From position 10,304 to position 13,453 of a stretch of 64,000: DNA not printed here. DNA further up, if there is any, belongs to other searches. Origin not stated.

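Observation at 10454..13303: Tri-domain fusion of a nucleotidyltransferase, a CofD/YvcK-family domain and a GT2 glycosyltransferase in a glycan operon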

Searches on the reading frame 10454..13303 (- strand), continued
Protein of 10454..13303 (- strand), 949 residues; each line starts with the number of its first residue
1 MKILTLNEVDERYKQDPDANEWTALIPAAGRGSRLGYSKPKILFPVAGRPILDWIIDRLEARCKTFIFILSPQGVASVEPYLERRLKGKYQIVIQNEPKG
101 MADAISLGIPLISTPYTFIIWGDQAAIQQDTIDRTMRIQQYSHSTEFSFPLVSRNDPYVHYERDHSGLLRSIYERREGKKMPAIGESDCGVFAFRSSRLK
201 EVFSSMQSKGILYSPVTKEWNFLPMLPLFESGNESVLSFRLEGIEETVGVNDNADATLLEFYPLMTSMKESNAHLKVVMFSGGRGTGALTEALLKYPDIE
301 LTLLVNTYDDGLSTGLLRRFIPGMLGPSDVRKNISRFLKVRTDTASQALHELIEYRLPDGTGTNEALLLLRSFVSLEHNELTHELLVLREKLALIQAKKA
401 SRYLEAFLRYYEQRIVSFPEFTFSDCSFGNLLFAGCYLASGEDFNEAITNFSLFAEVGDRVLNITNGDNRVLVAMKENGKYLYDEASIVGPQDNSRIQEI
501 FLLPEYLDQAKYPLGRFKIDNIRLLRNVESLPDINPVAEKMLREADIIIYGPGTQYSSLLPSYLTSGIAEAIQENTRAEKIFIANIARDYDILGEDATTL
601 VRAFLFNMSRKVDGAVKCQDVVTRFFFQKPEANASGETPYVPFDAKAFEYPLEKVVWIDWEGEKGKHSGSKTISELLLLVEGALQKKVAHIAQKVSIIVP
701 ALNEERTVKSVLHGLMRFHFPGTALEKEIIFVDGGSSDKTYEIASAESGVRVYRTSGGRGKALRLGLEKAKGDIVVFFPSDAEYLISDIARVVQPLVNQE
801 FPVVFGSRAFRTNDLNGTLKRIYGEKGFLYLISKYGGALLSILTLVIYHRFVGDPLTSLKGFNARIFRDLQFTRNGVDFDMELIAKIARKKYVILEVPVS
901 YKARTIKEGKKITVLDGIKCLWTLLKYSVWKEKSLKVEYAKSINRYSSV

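Call 28: find_encoding_contigs(protein=P0101, flank=10000, max_places=1)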
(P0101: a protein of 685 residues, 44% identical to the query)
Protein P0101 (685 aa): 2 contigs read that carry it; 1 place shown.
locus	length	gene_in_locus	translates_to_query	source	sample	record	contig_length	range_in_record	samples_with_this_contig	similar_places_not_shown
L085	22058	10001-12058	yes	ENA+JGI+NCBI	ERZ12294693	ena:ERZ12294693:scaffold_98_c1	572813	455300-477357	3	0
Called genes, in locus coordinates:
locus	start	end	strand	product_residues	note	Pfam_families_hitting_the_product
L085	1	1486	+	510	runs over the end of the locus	PF04932:Wzy_C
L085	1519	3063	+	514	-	-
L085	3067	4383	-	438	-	PF01943:Polysacc_synt, PF13440:Polysacc_synt_3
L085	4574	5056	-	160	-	-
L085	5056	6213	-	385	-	PF13439:Glyco_transf_4, PF13579:Glyco_trans_4_4, PF20706:GT4-conflict (weak), PF00534:Glycos_transf_1, PF13692:Glyco_trans_1_4, PF13524:Glyco_trans_1_2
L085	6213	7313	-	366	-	PF00535:Glycos_transf_2, PF13641:Glyco_tranf_2_3 (weak)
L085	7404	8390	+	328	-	-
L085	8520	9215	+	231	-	PF00702:Hydrolase, PF13419:HAD_2, PF13242:Hydrolase_like (faint)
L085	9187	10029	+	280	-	PF01128:IspD (weak), PF12804:NTP_transf_3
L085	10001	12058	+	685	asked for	PF01933:CofD, PF00535:Glycos_transf_2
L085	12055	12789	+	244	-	PF00535:Glycos_transf_2, PF13641:Glyco_tranf_2_3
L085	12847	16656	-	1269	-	-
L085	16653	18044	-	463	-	-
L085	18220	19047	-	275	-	PF09339:HTH_IclR, PF12802:MarR_2 (weak), PF01614:IclR_C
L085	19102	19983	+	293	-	PF00190:Cupin_1 (faint), PF12973:Cupin_7 (faint), PF01050:MannoseP_isomer (faint), PF02311:AraC_binding (faint), PF07883:Cupin_2, PF05899:Cupin_3 (faint), PF07883:Cupin_2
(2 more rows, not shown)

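Call 38: predict_structure(alignment_id=A2)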
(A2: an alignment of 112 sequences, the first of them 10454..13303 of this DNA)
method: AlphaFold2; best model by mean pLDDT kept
length: 949 residues; sequences in the alignment: 112
mean_pLDDT: 89.8   pTM: 0.62
mean pLDDT of the five models: 89.8, 88.4, 88.2, 87.7, 87.5
residues with pLDDT >= 90: 680; 70-90: 207; 50-70: 35; < 50: 27
segments of 3 or more residues with pLDDT < 50: 267-271, 663-668, 936-949
pLDDT, mean of each block of 10 residues (from residue 1): 96 97 97 90 91 96 98 97 97 96 98 98 95 98 97 96 95 96 97 98 96 93 96 94 91 87 57 82 84 87 93 89 92 95 94 96 97 88 94 94 98 95 96 98 97 95 94 96 92 94 92 92 96 97 96 84 96 95 84 92 95 90 90 75 91 84 51 73 62 88 94 96 89 96 96 94 95 95 94 87 88 68 72 82 88 86 90 93 93 91 76 84 91 54 37
secondary structure, 60 per line:
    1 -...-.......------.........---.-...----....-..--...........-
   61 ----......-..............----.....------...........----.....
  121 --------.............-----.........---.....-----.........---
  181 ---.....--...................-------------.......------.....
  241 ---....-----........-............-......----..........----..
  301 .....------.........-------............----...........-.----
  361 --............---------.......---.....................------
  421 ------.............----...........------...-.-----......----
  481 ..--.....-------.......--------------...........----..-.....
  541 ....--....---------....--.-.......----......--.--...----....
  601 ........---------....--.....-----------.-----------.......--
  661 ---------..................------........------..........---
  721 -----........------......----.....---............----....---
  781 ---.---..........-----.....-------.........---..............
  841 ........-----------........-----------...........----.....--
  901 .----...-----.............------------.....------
elements in order (helices of 4 or more, strands of 3 or more residues): E2-4 H6-12 E22-27 H51-59 E65-70 H72-85 E90-94 H101-111 E116-120 H129-141 E147-155 E159-163 E169-174 E184-188 E191-195 H196-209 H223-229 E236-240 H244-247 H253-260 H262-273 E275-280 H285-294 E299-305 H312-320 H328-339 H344-354 H363-374 H384-390 H394-414 H428-439 H444-454 E461-463 E471-476 H485-489 E497-503 H518-528 H536-544 E547-550 H560-563 H568-574 E579-584 H597-608 H618-621 E624-628 E655-658 H670-687 E694-701 H708-717 E726-733 H740-745 E750-754 H758-769 E774-777 H788-797 E803-807 H815-823 H827-848 E860-863 H864-867 H879-889 E894-898 H914-926 H939-943

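Call 40: fold_search(model_id=the predicted structure, library=pdb)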
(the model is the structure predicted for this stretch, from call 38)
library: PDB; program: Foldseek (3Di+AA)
matches with E <= 10: 1230; with E <= 0.001: 661
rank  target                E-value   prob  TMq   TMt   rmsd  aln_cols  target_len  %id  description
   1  1g97                  2.9e-17  1.00  0.24  0.49   4.5       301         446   19  S.PNEUMONIAE GLMU COMPLEXED WITH UDP-N-ACETYLGLUCOSAMINE AND MG2+ (released 2001-05-22)
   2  5vmk_A                1.7e-16  1.00  0.24  0.49   3.9       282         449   20  Crystal structure of a bifunctional GlmU UDP-N-acetylglucosamine diphosphorylase/glucosamine-1- phosphate N-acetyltran (released 2017-05-24)
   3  1hm8_A                3.2e-16  1.00  0.24  0.47   4.7       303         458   19  CRYSTAL STRUCTURE OF S.PNEUMONIAE N-ACETYLGLUCOSAMINE-1-PHOSPHATE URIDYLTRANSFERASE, GLMU, BOUND TO ACETYL COENZYME A (released 2001-11-30)
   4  1g95                  3.6e-16  1.00  0.24  0.48   4.6       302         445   19  CRYSTAL STRUCTURE OF S.PNEUMONIAE GLMU, APO FORM (released 2001-05-22)
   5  9dqf                  5.8e-16  1.00  0.24  0.49   4.4       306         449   21  Crystal structure of bifunctional GlmU from Staphylococcus aureus NCTC 8325 complexed with acetyl CoA and citrate (released 2025-05-14)
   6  7k47                  6.1e-16  1.00  0.24  0.49   4.4       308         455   18  Crystal Structure of Glucosamine-1-phosphate N-acetyltransferase from Stenotrophomonas maltophilia K279a (released 2020-09-23)
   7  7kr9                  1.0e-15  1.00  0.24  0.47   4.5       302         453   18  Bifunctional enzyme GlmU bound to Zn(II) (released 2021-12-01)
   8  9dr4                  1.4e-15  1.00  0.24  0.48   3.7       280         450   21  Crystal structure of bifunctional GlmU from Staphylococcus aureus NCTC 8325 complexed with UTP, CoA and Glc 1-P (released 2025-05-14)
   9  2oi6_B                1.5e-15  1.00  0.24  0.48   3.2       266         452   20  E. coli GlmU- Complex with UDP-GlcNAc, CoA and GlcN-1-PO4 (released 2007-06-19)
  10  1hm0_A                1.6e-15  1.00  0.23  0.47   4.9       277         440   20  CRYSTAL STRUCTURE OF S.PNEUMONIAE N-ACETYLGLUCOSAMINE 1-PHOSPHATE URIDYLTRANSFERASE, GLMU (released 2001-11-30)
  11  4ac3                  1.7e-15  1.00  0.24  0.47   4.5       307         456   18  S.pneumoniae GlmU in complex with an antibacterial inhibitor (released 2012-02-15)
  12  3dj4                  3.2e-15  1.00  0.24  0.48   3.9       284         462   19  Crystal Structure of GlmU from Mycobacterium tuberculosis in complex with URIDINE-DIPHOSPHATE-N-ACETYLGLUCOSAMINE. (released 2009-05-19)
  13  2qkx                  4.4e-15  1.00  0.25  0.57   4.3       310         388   17  N-acetyl glucosamine 1-phosphate uridyltransferase from Mycobacterium tuberculosis complex with N-acetyl glucosamine 1-p (released 2008-07-15)
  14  2v0j                  4.9e-15  1.00  0.24  0.48   3.8       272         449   20  Characterization of Substrate Binding and Catalysis of the Potential Antibacterial Target N-acetylglucosamine-1-phosphat (released 2008-01-15)
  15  6ge9                  5.2e-15  1.00  0.24  0.46   4.1       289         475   19  Structure of Mycobacterium tuberculosis GlmU bound to Glc-1P and Ac-CoA (released 2018-05-02)
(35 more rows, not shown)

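Call 50: search_protein_families(library=pfam, proteins=[L045:13549-15024:+, L051:7765-9861:-, L055:7421-9208:+, L069:13536-15359:+, L081:13515-15608:+, L001:13558-15294:-, L025:7010-9289:+, L038:13606-15444:+], max_evalue=0.1)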
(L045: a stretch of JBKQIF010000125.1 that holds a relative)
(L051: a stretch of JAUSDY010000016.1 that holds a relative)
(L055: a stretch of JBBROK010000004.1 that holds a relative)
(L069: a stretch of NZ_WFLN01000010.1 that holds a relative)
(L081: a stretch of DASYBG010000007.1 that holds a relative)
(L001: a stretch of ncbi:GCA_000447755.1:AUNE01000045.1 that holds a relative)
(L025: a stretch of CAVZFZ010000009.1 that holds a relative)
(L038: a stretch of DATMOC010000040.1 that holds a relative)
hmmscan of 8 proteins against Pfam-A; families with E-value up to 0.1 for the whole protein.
L045:13549-15024:+ (491 aa): 0 families

L051:7765-9861:- (698 aa): 1 family
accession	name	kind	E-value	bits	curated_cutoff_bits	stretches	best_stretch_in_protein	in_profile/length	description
PF20604.3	DUF6798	-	0.0075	16.4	26.9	1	573-594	3-24/61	Domain of unknown function (DUF6798)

L055:7421-9208:+ (595 aa): 0 families

L069:13536-15359:+ (607 aa): 1 family
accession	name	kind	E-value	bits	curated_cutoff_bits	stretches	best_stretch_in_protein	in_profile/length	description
PF00953.26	Glycos_transf_4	-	1.3e-36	126.5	27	1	105-261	3-158/160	Glycosyl transferase family 4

L081:13515-15608:+ (697 aa): 0 families

L001:13558-15294:- (578 aa): 0 families

L025:7010-9289:+ (759 aa): 1 family
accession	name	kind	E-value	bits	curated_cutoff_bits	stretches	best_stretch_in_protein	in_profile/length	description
PF09586.16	YfhO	-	5e-14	52.1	28.5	2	665-733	766-835/835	Bacterial membrane protein YfhO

L038:13606-15444:+ (612 aa): 1 family
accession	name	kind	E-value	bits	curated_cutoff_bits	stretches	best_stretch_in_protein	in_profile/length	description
PF13231.12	PMT_2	-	1.2e-07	32.5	26.1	1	154-310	3-159/160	Dolichyl-phosphate-mannose-protein mannosyltransferase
